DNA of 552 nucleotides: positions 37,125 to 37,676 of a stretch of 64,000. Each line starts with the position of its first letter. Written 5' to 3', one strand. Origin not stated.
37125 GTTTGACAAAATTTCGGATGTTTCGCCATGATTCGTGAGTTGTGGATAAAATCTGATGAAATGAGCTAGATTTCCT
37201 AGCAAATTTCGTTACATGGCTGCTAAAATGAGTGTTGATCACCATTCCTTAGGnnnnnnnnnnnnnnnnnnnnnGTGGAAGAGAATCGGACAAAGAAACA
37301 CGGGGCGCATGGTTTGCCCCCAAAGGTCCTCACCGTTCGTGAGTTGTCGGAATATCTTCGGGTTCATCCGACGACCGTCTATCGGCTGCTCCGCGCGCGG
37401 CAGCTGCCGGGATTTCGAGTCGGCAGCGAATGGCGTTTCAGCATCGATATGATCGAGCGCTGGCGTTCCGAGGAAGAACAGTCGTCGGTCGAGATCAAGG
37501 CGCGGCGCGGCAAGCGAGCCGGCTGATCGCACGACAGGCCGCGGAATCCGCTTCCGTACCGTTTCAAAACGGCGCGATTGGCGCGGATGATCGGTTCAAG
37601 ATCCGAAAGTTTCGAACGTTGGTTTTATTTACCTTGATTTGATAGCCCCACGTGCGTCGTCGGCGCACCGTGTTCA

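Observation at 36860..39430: Excisionase-family HTH gene with a 400-bp AT-rich leader directly upstream of a GAF/sigma-54 activator; a paralog occurs at 60.1 kb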

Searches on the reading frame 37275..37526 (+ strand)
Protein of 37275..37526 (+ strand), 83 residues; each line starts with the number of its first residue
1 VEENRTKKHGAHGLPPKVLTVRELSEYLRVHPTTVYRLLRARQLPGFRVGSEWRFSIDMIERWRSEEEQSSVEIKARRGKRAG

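Call 6: search_protein_families(library=pfam, proteins=[window:37275-37526:+], max_evalue=0.01)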
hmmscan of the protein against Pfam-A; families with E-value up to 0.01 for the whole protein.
window:37275-37526:+ (83 aa): 5 families
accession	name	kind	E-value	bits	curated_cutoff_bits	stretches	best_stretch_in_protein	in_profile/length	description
PF12728.13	HTH_17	-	1.8e-14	54.1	27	1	18-65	1-48/51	Helix-turn-helix domain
PF13384.12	HTH_23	-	0.0011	19.2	24.6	1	18-41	17-40/50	Homeodomain-like domain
PF21531.3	Rv2175c_wHTH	-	0.0049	17.3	27.1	1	17-44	14-41/57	DNA-binding protein Rv2175c, wHTH domain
PF13551.12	HTH_29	-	0.0062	17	28.1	0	19-40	13-34/64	Winged helix-turn helix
PF09339.16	HTH_IclR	-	0.007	16.6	22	1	18-40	18-40/52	IclR helix-turn-helix domain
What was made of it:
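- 37275..37526 (+): HTH1: 83-aa stand-alone excisionase-family winged-helix protein. Pfam HTH_17 at 1.8e-14 (call 6).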

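Call 15: find_homologous_proteins(query=window:37275-37526:+)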
Query window:37275-37526:+ (83 aa): 181 proteins with E <= 0.001 among 181 candidates; the best 120 are listed.
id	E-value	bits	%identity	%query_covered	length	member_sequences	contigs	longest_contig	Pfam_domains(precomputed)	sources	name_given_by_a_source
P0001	7.1e-47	175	98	100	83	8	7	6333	PF12728.14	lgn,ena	-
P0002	1.9e-41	157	92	100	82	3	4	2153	PF12728.14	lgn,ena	-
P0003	8.4e-39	149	87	100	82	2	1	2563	PF12728.14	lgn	-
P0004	4.5e-35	137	82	100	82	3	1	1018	PF12728.14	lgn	-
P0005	1.1e-34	136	80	99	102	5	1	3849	PF12728.14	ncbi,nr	ncbi:MAG TPA: helix-turn-helix domain-containing protein [Candidatus Binataceae bacterium]|nr:helix-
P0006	1.1e-34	136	78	99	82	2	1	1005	PF12728.14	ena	-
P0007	4.8e-34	134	78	99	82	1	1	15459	PF12728.14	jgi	jgi:excisionase family DNA binding protein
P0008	5.7e-34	133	78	100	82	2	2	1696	PF12728.14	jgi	jgi:excisionase family DNA binding protein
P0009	5.9e-34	133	85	87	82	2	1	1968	PF12728.14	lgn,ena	-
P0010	6.2e-34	133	77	99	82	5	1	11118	PF12728.14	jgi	-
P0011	6.4e-34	133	83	87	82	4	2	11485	PF12728.14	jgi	jgi:excisionase family DNA binding protein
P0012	7.6e-34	133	85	87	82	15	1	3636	PF12728.14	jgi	jgi:excisionase family DNA binding protein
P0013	9.4e-34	133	78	100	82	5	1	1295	PF12728.14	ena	-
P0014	1.1e-33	133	81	87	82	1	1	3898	PF12728.14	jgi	jgi:excisionase family DNA binding protein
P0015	1.6e-33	132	76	99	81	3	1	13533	PF12728.14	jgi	jgi:excisionase family DNA binding protein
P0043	3.7e-26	109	70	93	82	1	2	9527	PF12728.14,PF13551.13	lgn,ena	-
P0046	4.1e-26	108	67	98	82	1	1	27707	PF12728.14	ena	-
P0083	1.5e-22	97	61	96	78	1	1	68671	PF12728.14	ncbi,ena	-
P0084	1.5e-22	97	74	73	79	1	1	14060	PF12728.14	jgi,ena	jgi:excisionase family DNA binding protein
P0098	7.1e-22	95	58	95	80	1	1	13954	PF12728.14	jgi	jgi:excisionase family DNA binding protein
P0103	1.5e-21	94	74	69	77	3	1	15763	PF12728.14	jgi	jgi:excisionase family DNA binding protein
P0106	1.7e-21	94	61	86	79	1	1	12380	PF12728.14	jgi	jgi:excisionase family DNA binding protein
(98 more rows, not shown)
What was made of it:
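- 37275..37526 (+): 181 homologs found, the named ones from Binataceae (call 15).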

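Call 18: find_related_loci(query=A2, collection=genome_contigs, flank=7000)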
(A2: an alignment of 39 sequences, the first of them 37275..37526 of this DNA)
Query A2 (83 aa) in genome_contigs; peptide patterns used: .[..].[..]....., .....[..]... (x = any residue, [..] = any of these).
338 stretches matched a pattern; 328 encode a relative of the query (tblastn E <= 1e-3); the best 80 are kept; 80 distinct loci.
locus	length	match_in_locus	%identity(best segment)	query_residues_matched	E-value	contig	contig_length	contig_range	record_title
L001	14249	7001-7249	98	1-83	4e-51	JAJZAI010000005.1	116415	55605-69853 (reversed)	MAG: Deltaproteobacteria bacterium isolate FK5.bin90 NODE_132_length_116415_cov_2.334936, whole genome shotgun sequence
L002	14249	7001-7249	96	1-83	3e-50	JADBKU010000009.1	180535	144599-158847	MAG: bacterium isolate Bu91 bin.91_contig9, whole genome shotgun sequence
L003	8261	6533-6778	90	1-83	2e-45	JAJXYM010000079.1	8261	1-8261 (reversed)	MAG: Deltaproteobacteria bacterium isolate BP6.bin86 NODE_16768_length_8261_cov_1.962380, whole genome shotgun sequence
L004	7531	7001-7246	88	1-83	1e-44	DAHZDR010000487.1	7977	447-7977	MAG TPA_asm: Deltaproteobacteria bacterium isolate clean4766 k141_1187730, whole genome shotgun sequence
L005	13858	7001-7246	78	1-83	1e-38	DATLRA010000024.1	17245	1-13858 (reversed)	MAG TPA_asm: Candidatus Binataceae bacterium isolate SMAG_U13892 k141_135103, whole genome shotgun sequence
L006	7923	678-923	78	1-83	6e-39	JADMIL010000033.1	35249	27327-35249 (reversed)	MAG: Candidatus Binataceae bacterium isolate MAG011 NODE_776_length_35249_cov_10.252458, whole genome shotgun sequence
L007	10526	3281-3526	77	1-83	3e-37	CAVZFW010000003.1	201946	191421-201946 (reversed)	MAG: uncultured delta proteobacterium isolate MFD05513.bin.2.80 genome assembly, contig: contig_20569, whole genome shot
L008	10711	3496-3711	82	1-72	8e-37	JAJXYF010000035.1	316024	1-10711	MAG: Deltaproteobacteria bacterium isolate BP6.bin67 NODE_24_length_316024_cov_4.662472, whole genome shotgun sequence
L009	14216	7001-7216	83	1-72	8e-37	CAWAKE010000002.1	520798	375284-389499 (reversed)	MAG: uncultured delta proteobacterium isolate MFD02416.bin.1.126 genome assembly, contig: contig_48299, whole genome sho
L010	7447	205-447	77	1-82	8e-37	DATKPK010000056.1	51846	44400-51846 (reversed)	MAG TPA_asm: Candidatus Binataceae bacterium isolate SMAG_U14789 k141_1665012, whole genome shotgun sequence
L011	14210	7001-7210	83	1-69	3e-34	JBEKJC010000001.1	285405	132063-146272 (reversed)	MAG: Candidatus Binataceae bacterium isolate SPRUCE 314 SPRUCE_314_1, whole genome shotgun sequence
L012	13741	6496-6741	71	1-83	2e-33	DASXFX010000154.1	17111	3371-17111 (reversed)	MAG TPA_asm: Candidatus Binataceae bacterium isolate SMAG_U5149 k141_417630, whole genome shotgun sequence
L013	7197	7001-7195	83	1-65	3e-33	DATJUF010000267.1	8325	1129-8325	MAG TPA_asm: Candidatus Binataceae bacterium isolate SMAG_U15039 k141_170131, whole genome shotgun sequence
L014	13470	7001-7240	59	1-80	2e-29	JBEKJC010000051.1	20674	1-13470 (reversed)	MAG: Candidatus Binataceae bacterium isolate SPRUCE 314 SPRUCE_314_51, whole genome shotgun sequence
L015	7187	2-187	86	20-82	2e-29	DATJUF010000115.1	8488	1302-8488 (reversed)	MAG TPA_asm: Candidatus Binataceae bacterium isolate SMAG_U15039 k141_3154857, whole genome shotgun sequence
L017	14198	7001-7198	64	5-70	5e-25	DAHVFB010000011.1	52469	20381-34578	MAG TPA_asm: Deltaproteobacteria bacterium isolate clean291 NODE_11_length_52469_cov_5.987352, whole genome shotgun sequ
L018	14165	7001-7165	71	15-69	3e-24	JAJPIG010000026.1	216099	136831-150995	MAG: Proteobacteria bacterium isolate Centralia_MAG_294 k107_2522982, whole genome shotgun sequence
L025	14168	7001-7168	59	17-72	8e-23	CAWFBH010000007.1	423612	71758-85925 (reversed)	MAG: uncultured delta proteobacterium isolate MFD02248.bin.2.83 genome assembly, contig: contig_3584, whole genome shotg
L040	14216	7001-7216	49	8-80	1e-21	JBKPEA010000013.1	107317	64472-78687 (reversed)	MAG: Thermodesulfobacteriota bacterium isolate GB_EKS_MAG_00010 GB_EKS_000001276526, whole genome shotgun sequence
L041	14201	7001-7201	52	2-68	1e-21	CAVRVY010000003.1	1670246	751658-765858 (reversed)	MAG: uncultured delta proteobacterium isolate MFD05512.bin.2.52 genome assembly, contig: contig_2892, whole genome shotg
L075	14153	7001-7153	63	16-66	1e-20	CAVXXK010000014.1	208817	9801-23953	MAG: uncultured delta proteobacterium isolate MFD03044.bin.1.149 genome assembly, contig: contig_80966, whole genome sho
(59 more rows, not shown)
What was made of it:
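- HTH1 orthologs are kept in at least 13 loci from species-representative genomes at 72-98% identity (call 18).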

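Call 36: search_solved_structures(query=window:37275-37526:+, max_evalue=1, show_alignments=3)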
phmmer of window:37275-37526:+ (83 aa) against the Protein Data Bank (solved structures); distinct sequences matched with E-value up to 1: 3.
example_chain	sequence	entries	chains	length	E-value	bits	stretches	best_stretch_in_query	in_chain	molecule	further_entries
4qkr_A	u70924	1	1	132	0.044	17.5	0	18-48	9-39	DE NOVO PROTEIN 6XTYR/PV2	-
4r1h_A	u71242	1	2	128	0.47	14.3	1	11-39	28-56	Lmo0741 protein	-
3q7y_A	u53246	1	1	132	0.74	13.6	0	15-53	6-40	De novo designed beta-trefoil architecture with symmetric primary structure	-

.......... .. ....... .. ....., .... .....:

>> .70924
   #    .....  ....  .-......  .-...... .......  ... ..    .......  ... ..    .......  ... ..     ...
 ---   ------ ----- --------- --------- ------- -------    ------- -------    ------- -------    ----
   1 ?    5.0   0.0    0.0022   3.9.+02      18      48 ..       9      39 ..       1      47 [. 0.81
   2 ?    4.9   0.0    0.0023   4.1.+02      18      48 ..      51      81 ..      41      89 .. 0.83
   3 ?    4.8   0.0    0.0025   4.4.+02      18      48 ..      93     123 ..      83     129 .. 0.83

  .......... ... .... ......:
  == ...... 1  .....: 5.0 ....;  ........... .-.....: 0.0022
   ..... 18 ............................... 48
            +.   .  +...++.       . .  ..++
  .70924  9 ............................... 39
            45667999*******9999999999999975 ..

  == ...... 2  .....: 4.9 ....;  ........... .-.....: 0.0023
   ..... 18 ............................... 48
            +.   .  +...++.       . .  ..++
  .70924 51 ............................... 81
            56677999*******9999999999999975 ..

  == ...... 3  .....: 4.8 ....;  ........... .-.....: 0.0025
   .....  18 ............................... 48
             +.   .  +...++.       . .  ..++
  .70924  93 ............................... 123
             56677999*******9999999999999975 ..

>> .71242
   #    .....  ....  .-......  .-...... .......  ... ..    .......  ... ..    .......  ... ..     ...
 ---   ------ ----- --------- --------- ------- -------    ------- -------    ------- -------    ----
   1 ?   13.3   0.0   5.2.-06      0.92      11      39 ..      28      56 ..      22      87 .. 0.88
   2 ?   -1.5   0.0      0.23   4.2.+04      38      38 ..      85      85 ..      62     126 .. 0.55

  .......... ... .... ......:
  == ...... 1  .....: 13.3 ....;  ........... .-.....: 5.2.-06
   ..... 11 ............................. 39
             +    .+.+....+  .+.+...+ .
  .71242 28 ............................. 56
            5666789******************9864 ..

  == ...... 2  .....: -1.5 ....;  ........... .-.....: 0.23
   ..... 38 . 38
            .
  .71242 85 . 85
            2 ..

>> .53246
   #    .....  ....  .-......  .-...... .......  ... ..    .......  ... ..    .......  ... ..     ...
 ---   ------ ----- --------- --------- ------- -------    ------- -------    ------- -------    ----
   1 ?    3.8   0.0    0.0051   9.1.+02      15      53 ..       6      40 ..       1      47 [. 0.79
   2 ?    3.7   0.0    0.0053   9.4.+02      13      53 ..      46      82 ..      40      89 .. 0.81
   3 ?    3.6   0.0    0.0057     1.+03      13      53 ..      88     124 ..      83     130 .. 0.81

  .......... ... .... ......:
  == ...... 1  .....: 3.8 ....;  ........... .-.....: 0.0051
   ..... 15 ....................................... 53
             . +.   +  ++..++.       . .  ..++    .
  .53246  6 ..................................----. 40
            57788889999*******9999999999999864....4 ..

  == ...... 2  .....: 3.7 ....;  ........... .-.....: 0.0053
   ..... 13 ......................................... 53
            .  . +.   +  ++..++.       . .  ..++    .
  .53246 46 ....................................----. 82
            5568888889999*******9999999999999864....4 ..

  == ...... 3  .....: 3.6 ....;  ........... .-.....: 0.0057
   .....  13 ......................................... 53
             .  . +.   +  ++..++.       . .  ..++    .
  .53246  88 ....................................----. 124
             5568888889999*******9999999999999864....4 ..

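Call 37: search_solved_structures(query=A2, max_evalue=1, show_alignments=2)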
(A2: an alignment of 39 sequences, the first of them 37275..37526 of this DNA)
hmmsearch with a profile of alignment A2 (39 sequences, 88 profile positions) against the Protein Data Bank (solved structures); distinct sequences matched with E-value up to 1: 9.
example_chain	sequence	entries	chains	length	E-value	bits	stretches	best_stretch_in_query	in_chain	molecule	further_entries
6amk_A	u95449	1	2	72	0.019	18.1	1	13-57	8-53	Putative DNA-binding protein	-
4r1h_A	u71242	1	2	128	0.084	16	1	12-40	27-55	Lmo0741 protein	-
6ama_A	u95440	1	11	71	0.091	15.9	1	13-57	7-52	Putative DNA-binding protein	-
7dly_A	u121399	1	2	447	0.44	13.7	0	20-66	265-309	1-aminocyclopropane-1-carboxylate synthase 7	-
7dlw_A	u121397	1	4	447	0.45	13.7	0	20-66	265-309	1-aminocyclopropane-1-carboxylate synthase 7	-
1iax_A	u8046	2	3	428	0.53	13.4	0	36-67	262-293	1-AMINOCYCLOPROPANE-1-CARBOXYLATE SYNTHASE 2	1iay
4r6i_A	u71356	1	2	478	0.69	13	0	17-42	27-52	Anthrax toxin expression trans-acting positive regulator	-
4pw5_A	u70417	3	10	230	0.93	12.6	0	45-61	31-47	E3 ubiquitin-protein ligase UHRF2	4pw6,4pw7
3oln_A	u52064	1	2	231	0.93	12.6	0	45-61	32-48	E3 ubiquitin-protein ligase UHRF2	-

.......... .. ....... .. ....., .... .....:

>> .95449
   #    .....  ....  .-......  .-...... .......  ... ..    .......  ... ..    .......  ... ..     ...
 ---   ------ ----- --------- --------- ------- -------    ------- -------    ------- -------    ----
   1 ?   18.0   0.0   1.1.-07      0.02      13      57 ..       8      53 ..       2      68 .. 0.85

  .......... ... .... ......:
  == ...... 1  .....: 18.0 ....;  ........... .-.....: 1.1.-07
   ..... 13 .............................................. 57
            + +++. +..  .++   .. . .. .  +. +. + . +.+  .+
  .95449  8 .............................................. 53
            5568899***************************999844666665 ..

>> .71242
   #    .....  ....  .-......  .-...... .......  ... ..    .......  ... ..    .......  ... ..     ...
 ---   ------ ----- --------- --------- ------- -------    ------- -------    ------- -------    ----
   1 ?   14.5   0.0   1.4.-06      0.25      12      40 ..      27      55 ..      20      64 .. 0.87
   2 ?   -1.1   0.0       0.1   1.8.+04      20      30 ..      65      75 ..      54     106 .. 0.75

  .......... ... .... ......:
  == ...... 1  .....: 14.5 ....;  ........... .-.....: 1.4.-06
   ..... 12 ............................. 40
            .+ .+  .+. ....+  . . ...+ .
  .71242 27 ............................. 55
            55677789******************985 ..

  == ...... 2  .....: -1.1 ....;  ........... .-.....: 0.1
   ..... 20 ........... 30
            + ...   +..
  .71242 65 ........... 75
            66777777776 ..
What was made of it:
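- On BldC family (stand-alone MerR-like regulators): The family profile against the PDB gives 6amk at E=0.019 and 6ama at E=0.091 (call 37).
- Similarity to BldC is weak by sequence (profile E=0.019, call 37).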

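Call 43: search_protein_families(library=pfam, proteins=[L025:5566-6642:+, L025:7334-8287:-, L041:4238-6673:-, L041:7313-8266:-, L075:5502-6104:-, L075:7248-7985:+, L040:7798-9222:+, L017:5583-6665:+, L018:7353-7931:-, L017:7956-11009:-], max_evalue=0.001)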
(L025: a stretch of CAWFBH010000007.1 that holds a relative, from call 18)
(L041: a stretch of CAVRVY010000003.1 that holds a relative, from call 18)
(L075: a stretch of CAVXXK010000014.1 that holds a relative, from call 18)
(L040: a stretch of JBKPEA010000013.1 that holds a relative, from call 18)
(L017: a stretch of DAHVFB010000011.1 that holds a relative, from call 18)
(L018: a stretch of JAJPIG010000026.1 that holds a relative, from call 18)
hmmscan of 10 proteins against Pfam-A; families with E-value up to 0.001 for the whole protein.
L025:5566-6642:+ (358 aa): 4 families
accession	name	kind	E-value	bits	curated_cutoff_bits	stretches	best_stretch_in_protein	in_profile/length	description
PF01761.26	DHQ_synthase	-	8.3e-45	151.6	24.2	1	69-181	2-114/115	3-dehydroquinate synthase N-terminal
PF24621.2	DHQS_C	-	4.1e-44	150.5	27.6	1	183-326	1-143/144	3-dehydroquinate synthase C-terminal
PF13685.12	Fe-ADH_2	-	8.5e-09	36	28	1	17-133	2-108/149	Iron-containing alcohol dehydrogenase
PF00465.25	Fe-ADH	-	5.9e-07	29.7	31.3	1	15-133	4-131/168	Iron-containing alcohol dehydrogenase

L025:7334-8287:- (317 aa): 1 family
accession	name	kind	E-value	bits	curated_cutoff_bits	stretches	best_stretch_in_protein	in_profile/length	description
PF02126.24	PTE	-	1.4e-72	245.1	22.4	1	12-316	2-298/298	Phosphotriesterase family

L041:4238-6673:- (811 aa): 1 family
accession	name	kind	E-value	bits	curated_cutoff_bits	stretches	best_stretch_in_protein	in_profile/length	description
PF03176.21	MMPL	-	2e-24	86.6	20.5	2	566-793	83-305/333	MMPL family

L041:7313-8266:- (317 aa): 1 family
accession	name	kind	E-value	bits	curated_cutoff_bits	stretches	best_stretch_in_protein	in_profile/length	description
PF02126.24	PTE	-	2.4e-71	241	22.4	1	13-316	3-298/298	Phosphotriesterase family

L075:5502-6104:- (200 aa): 1 family
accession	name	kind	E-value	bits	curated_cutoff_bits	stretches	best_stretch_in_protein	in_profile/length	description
PF10604.15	Polyketide_cyc2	-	2.8e-06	28.1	27.4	1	51-184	6-140/142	Polyketide cyclase / dehydrase and lipid transport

L075:7248-7985:+ (245 aa): 1 family
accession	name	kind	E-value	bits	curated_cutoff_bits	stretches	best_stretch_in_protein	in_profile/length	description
PF00440.29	TetR_N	-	6.2e-19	68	24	1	57-103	1-47/47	Bacterial regulatory proteins, tetR family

L040:7798-9222:+ (474 aa): 1 family
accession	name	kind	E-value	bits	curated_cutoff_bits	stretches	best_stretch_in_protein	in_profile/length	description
PF00296.26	Bac_luciferase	-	3.9e-54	184.6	27.9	1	123-425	21-313/314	Luciferase-like monooxygenase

L017:5583-6665:+ (360 aa): 4 families
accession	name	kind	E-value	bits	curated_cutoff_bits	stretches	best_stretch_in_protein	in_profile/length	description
PF24621.2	DHQS_C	-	4.9e-46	156.7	27.6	1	183-326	1-143/144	3-dehydroquinate synthase C-terminal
PF01761.26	DHQ_synthase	-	7.8e-44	148.5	24.2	1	69-181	2-114/115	3-dehydroquinate synthase N-terminal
PF13685.12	Fe-ADH_2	-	1e-07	32.5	28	1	20-133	5-108/149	Iron-containing alcohol dehydrogenase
PF00465.25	Fe-ADH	-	8.5e-07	29.2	31.3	1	16-136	5-135/168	Iron-containing alcohol dehydrogenase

L018:7353-7931:- (192 aa): 1 family
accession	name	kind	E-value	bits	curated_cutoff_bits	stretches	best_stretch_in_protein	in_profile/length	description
PF01252.23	Peptidase_A8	-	2.3e-42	145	25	1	42-182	3-141/142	Signal peptidase (SPase) II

L017:7956-11009:- (1017 aa): 4 families
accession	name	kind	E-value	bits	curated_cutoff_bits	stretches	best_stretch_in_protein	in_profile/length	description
PF00133.28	tRNA-synt_1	-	1.6e-123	413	22.7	1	86-714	2-413/414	tRNA synthetases class I (I, L, M and V)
PF08264.19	Anticodon_1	-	1.8e-29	103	25.1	1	759-912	1-146/148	Anticodon-binding domain of tRNA ligase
PF09334.17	tRNA-synt_1g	-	6.3e-16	58.6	20.1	1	116-259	8-136/391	tRNA synthetases class I (M)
PF01406.26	tRNA-synt_1e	-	0.00031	20.6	27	1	672-722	249-299/301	tRNA synthetases class I (C) catalytic domain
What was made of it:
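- On Working excisionase / recombination directionality factor: Other paralog groups lie between aroB, lspA, ileS and a phosphotriesterase (call 43).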

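Call 44: predict_structure(alignment_id=A2)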
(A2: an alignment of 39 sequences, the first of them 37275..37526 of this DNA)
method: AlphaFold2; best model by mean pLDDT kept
length: 83 residues; sequences in the alignment: 39
mean_pLDDT: 70.6   pTM: 0.49
mean pLDDT of the five models: 70.6, 69.2, 67.4, 55.5, 54.6
residues with pLDDT >= 90: 1; 70-90: 49; 50-70: 11; < 50: 22
segments of 3 or more residues with pLDDT < 50: 1-14, 77-83
pLDDT, mean of each block of 10 residues (from residue 1): 43 63 87 87 86 86 71 50 45
secondary structure, 60 per line:
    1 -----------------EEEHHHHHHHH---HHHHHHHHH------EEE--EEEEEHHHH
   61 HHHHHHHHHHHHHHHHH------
elements in order: E18-20 H21-28 H32-40 E47-49 E52-56 H57-77
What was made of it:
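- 37275..37526 (+): AlphaFold core pLDDT 86-87 with topology b1-a1-a2-b2-b3-a3 (call 44).
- On Pfam HTH_17 / TIGR01764 excisionase-family DNA-binding domain: The AlphaFold model shows E18-20, H21-28, H32-40, E47-49, E52-56 and H57-77, with core pLDDT 86-87 (call 44).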
